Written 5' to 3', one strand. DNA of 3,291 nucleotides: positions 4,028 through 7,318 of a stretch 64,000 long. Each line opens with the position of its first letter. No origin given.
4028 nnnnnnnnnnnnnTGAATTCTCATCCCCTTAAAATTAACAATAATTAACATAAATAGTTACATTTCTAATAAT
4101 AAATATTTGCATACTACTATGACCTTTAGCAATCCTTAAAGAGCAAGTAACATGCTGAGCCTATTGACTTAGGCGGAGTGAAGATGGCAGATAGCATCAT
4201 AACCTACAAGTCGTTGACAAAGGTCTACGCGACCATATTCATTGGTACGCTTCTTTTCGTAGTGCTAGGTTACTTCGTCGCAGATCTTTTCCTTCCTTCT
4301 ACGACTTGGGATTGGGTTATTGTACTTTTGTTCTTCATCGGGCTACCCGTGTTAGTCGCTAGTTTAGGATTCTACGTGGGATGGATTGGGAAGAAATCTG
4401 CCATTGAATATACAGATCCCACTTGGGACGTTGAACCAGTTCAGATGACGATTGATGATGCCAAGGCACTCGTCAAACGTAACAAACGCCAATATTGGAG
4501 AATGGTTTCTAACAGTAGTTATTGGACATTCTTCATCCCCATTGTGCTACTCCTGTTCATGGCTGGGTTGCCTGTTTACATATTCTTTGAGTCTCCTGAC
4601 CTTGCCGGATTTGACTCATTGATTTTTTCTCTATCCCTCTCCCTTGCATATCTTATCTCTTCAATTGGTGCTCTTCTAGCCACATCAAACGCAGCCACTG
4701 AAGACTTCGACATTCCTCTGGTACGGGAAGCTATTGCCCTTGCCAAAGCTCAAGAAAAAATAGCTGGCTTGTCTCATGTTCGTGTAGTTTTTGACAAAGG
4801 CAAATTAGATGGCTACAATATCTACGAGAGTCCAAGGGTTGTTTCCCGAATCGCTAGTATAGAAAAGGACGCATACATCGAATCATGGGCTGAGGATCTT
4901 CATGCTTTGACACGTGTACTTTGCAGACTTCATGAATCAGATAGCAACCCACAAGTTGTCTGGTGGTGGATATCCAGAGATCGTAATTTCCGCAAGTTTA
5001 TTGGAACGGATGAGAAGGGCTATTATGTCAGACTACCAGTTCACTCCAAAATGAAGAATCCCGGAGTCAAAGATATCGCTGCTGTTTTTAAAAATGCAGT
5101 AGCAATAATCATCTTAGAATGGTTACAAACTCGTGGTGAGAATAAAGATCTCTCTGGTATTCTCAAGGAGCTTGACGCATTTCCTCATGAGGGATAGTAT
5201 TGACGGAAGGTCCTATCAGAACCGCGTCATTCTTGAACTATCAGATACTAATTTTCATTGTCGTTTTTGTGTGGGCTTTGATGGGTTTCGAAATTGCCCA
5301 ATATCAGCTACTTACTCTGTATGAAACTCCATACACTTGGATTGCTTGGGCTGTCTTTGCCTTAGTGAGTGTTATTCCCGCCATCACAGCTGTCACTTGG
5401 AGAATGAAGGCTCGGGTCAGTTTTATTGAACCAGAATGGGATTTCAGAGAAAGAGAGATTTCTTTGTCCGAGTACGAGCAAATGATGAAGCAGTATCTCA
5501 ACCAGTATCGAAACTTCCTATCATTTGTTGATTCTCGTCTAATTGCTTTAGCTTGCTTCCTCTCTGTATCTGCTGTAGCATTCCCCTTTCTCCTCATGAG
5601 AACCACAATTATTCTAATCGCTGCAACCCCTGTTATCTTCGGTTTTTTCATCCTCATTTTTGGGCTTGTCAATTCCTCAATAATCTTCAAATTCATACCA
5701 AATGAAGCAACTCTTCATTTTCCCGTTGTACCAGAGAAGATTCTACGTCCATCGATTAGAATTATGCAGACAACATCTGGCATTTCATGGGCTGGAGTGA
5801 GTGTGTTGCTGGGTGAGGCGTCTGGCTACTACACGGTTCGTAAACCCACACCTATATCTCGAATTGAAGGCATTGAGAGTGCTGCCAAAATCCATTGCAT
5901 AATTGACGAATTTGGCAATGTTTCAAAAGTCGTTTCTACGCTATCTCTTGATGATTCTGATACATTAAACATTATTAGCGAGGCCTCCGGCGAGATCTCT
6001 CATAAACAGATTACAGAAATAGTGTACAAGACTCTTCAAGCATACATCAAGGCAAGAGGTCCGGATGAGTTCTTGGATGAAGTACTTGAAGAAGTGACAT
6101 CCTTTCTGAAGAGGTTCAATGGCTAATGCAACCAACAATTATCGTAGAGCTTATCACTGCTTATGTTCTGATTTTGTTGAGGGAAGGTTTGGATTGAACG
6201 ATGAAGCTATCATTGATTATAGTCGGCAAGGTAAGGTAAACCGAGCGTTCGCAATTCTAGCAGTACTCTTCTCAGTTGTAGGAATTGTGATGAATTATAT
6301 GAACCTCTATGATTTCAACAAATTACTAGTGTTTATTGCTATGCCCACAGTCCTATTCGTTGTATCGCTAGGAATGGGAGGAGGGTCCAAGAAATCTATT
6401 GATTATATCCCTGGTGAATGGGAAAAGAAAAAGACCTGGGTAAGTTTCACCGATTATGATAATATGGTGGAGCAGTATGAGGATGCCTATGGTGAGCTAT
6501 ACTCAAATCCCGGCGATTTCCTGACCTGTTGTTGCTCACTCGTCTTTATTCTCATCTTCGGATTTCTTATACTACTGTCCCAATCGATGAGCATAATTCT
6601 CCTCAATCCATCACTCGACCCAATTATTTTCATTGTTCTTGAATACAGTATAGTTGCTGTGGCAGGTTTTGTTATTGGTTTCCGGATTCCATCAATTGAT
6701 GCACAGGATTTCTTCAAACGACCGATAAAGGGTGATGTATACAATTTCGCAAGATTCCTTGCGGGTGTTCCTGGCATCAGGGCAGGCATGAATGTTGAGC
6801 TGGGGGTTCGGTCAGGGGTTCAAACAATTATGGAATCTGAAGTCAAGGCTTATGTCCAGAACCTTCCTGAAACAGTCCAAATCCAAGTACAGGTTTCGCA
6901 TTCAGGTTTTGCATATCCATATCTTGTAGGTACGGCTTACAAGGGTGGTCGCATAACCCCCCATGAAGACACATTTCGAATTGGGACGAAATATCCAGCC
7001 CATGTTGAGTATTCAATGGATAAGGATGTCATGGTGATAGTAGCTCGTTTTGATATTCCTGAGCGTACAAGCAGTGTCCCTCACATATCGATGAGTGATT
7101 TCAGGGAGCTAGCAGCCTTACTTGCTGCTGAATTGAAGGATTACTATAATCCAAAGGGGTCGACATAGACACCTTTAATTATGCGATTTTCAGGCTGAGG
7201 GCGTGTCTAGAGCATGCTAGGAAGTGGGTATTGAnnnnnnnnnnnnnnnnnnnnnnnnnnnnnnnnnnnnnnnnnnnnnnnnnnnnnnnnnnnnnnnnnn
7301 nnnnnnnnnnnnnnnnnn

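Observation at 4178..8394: Five-gene operon of uncharacterised membrane proteins containing a tandem triplication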

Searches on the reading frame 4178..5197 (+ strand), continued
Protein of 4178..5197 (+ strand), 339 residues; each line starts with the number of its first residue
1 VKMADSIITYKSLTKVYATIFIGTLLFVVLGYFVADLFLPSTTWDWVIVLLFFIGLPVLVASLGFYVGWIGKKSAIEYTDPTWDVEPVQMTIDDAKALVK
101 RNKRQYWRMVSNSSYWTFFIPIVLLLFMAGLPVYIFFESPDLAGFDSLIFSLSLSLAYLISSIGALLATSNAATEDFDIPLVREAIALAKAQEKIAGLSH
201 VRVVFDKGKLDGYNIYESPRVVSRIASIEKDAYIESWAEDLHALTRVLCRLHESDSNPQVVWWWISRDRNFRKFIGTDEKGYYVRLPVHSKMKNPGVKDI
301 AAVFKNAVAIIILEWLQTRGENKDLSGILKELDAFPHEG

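Call 58: list_cluster_members(proteins=[P0306, P0307, P0365, P0289, P0295, P0319, P0281, P0334, P0349, P0363])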
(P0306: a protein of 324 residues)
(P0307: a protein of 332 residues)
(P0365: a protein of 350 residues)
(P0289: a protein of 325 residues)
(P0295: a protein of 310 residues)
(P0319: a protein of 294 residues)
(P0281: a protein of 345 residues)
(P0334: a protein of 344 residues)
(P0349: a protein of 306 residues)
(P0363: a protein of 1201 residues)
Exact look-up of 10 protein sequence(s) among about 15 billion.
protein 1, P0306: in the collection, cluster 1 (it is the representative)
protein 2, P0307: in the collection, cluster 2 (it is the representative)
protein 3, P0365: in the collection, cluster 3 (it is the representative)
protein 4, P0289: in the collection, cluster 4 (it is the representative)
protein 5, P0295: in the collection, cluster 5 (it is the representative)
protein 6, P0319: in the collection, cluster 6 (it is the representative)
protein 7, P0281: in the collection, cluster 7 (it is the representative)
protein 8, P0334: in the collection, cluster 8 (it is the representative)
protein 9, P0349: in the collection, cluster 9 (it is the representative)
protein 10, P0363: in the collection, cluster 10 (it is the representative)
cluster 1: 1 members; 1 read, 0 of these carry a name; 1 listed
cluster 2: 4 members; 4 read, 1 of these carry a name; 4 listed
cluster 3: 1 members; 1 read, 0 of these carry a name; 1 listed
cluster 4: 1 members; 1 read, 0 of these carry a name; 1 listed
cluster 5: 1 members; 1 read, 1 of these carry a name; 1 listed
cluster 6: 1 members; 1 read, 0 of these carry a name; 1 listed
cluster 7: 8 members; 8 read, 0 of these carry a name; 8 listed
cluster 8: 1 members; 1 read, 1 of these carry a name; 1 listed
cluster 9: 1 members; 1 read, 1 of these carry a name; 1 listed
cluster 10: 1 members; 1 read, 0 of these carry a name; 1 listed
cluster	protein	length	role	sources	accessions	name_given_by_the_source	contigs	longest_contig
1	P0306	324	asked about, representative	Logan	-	-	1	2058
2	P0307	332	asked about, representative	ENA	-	-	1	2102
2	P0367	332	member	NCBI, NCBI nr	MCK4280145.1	MAG: hypothetical protein KAW94_06180 [Candidatus Thorarchaeota archaeon] | hypothetical protein [Candidatus Thorarchaeota archaeon]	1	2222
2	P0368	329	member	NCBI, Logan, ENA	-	-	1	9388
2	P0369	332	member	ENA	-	-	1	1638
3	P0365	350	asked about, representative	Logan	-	-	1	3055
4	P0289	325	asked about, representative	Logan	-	-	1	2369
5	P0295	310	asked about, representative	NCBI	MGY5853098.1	MAG: hypothetical protein RTU92_05990, partial [Candidatus Thorarchaeota archaeon]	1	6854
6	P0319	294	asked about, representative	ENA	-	-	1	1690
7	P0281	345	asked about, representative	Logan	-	-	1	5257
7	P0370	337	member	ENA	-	-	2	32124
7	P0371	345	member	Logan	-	-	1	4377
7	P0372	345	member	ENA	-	-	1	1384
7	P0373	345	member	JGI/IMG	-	-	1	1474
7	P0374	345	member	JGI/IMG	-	-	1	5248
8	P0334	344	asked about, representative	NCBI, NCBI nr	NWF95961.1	MAG: hypothetical protein HXY34_07430 [Candidatus Thorarchaeota archaeon] | hypothetical protein [Candidatus Thorarchaeota archaeon]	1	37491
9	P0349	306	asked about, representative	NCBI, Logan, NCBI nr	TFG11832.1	hypothetical protein EU537_11275 [Candidatus Thorarchaeota archaeon] | MAG: hypothetical protein EU537_11275 [Candidatus Thorarchaeota archaeon]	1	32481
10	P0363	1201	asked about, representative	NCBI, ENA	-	-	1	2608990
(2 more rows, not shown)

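Call 60: search_protein_families(library=padloc, proteins=[window:4178-5197:+], max_evalue=0.1)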
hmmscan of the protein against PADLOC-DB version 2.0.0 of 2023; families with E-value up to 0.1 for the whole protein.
window:4178-5197:+ (339 aa): 1 family
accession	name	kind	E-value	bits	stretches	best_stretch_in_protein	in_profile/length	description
PDLC03819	RTasSLATT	-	0.066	10.9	1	90-137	127-173/176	DRT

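Call 61: search_protein_families(library=phrogs, proteins=[window:4178-5197:+], max_evalue=0.1)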
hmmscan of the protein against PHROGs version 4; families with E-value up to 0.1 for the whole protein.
window:4178-5197:+ (339 aa): 2 families
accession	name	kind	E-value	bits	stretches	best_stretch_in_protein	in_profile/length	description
phrog_2034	-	unknown function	0.0028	17.3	1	15-168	142-274/406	-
phrog_10782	-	unknown function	0.025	15.8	1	220-281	24-83/88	-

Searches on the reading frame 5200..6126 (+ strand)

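Call 3: search_protein_families(library=pfam, proteins=[window:5200-6126:+], max_evalue=1)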
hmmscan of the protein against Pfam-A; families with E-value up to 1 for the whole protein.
window:5200-6126:+ (308 aa): 1 family
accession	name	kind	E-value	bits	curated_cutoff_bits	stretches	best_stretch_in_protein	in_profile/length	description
PF21093.3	Nup188_N-subdom_III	-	0.039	13.3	24.3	1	229-305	32-106/413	Nucleoporin Nup188, N-terminal subdomain III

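Call 4: search_protein_families(library=ncbifam, proteins=[window:5200-6126:+], max_evalue=1)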
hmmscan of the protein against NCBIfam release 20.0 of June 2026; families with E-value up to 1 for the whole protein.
window:5200-6126:+ (308 aa): 0 families

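Call 60: search_protein_families(library=padloc, proteins=[window:5200-6126:+], max_evalue=0.1)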
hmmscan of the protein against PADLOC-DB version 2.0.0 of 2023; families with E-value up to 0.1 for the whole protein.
window:5200-6126:+ (308 aa): 0 families

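Call 61: search_protein_families(library=phrogs, proteins=[window:5200-6126:+], max_evalue=0.1)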
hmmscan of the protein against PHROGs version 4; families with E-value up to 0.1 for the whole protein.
window:5200-6126:+ (308 aa): 0 families

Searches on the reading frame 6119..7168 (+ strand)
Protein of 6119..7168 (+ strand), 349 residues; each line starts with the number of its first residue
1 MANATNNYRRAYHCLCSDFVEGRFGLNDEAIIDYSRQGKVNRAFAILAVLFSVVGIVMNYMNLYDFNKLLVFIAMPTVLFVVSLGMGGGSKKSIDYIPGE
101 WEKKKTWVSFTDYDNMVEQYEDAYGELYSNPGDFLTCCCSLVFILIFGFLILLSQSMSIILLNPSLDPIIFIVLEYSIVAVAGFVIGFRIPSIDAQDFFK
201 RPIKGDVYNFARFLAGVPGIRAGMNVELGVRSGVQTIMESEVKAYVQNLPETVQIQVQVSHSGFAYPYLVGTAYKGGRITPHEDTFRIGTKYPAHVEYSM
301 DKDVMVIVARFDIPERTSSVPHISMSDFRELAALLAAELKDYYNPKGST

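Call 3: search_protein_families(library=pfam, proteins=[window:6119-7168:+], max_evalue=1)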
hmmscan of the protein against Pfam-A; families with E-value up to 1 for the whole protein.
window:6119-7168:+ (349 aa): 1 family
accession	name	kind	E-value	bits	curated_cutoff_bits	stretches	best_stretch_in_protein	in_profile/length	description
PF20237.3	DUF6594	-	0.11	12.8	30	1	33-91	163-222/238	Family of unknown function (DUF6594)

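Call 4: search_protein_families(library=ncbifam, proteins=[window:6119-7168:+], max_evalue=1)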
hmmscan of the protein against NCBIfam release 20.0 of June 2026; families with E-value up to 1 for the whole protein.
window:6119-7168:+ (349 aa): 0 families

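Call 60: search_protein_families(library=padloc, proteins=[window:6194-7168:+], max_evalue=0.1)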
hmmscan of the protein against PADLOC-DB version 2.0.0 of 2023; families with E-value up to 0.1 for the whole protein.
window:6194-7168:+ (324 aa): 0 families

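Call 61: search_protein_families(library=phrogs, proteins=[window:6194-7168:+], max_evalue=0.1)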
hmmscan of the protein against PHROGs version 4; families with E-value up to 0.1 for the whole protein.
window:6194-7168:+ (324 aa): 0 families

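Call 63: search_solved_structures(query=A5, max_evalue=10)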
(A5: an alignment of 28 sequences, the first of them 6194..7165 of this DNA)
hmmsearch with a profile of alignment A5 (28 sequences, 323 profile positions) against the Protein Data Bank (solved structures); distinct sequences matched with E-value up to 10: 11.
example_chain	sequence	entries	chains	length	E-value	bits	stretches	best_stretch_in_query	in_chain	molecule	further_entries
7qru_G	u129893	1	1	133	0.1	14.8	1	97-178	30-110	Na+/H+ antiporter subunit G1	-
8wa5_A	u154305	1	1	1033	0.44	12.7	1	111-171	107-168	Sodium/potassium-transporting ATPase subunit alpha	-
8ijv_A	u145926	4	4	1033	0.46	12.7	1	111-171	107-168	Sodium/potassium-transporting ATPase subunit alpha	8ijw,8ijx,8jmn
5ylu_A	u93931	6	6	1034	0.46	12.6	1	111-171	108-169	Potassium-transporting ATPase alpha chain 1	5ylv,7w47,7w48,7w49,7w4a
2xzb_A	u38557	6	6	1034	0.46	12.6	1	111-171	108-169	POTASSIUM-TRANSPORTING ATPASE ALPHA CHAIN 1 | Potassium-transporting ATPase alpha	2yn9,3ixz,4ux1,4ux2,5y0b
7efm_A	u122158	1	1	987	0.47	12.6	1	111-171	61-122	Sodium/potassium-transporting ATPase subunit alpha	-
9pin_E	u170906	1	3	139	1.3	11.2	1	112-176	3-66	FlaL2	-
7wc4_A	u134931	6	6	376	3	10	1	80-155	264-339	5-hydroxytryptamine receptor 2A,5-hydroxytryptamine receptor 2A,5-hydroxytryptamine recept | 5-hydroxytryptamine receptor 2A | 5-hydroxytryptamine receptor 2A,S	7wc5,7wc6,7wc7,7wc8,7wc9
7vod_A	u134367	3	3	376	3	10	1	80-155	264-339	5-hydroxytryptamine receptor 2A,Soluble cytochrome b562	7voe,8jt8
6a93_A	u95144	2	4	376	5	9.2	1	80-155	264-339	5-hydroxytryptamine receptor 2A,Soluble cytochrome b562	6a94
8zmg_A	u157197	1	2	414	5.6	9.1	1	80-155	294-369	5-hydroxytryptamine receptor 2A,Soluble cytochrome b562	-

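Call 67: search_protein_families(library=pfam, alignment_id=A5, max_evalue=1)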
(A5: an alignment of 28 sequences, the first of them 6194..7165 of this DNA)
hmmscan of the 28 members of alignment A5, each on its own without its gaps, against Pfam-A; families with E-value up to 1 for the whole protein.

A. member 1, window:6194-7165:+ (324 aa): 1 family
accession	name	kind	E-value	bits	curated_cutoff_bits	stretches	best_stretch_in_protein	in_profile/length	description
PF20237.3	DUF6594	-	0.29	11.4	30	1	11-66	166-222/238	Family of unknown function (DUF6594)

B. families by the number of members that match (of 28 scanned): 32 families (the first 25 are shown)
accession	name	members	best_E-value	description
PF06645.18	SPC12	5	0.00083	Microsomal signal peptidase 12 kDa subunit (SPC12)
PF07332.16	Phage_holin_3_6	3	0.042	Putative Actinobacterial Holin-X, holin superfamily III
PF20237.3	DUF6594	2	0.038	Family of unknown function (DUF6594)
PF20990.2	DUF2207_C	1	0.0018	Predicted membrane protein (DUF2207) C-terminal domain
PF20136.4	DUF6526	1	0.0084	Family of unknown function (DUF6526)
PF01292.26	Ni_hydr_CYTB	1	0.012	Prokaryotic cytochrome b561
PF19517.4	DUF6050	1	0.016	Family of unknown function (DUF6050)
PF11023.14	DUF2614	1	0.02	Zinc-ribbon containing domain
PF12794.12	MscS_TM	1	0.069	Mechanosensitive ion channel inner membrane domain 1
PF12670.12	DUF3792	1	0.074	Protein of unknown function (DUF3792)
PF06800.18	Sugar_transport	1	0.089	Sugar transport protein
PF12666.12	PrgI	1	0.1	PrgI family protein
PF15601.11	Imm70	1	0.11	Immunity protein 70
PF02535.28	Zip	1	0.12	ZIP Zinc transporter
PF05745.16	CRPA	1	0.13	Chlamydia 15 kDa cysteine-rich outer membrane protein (CRPA)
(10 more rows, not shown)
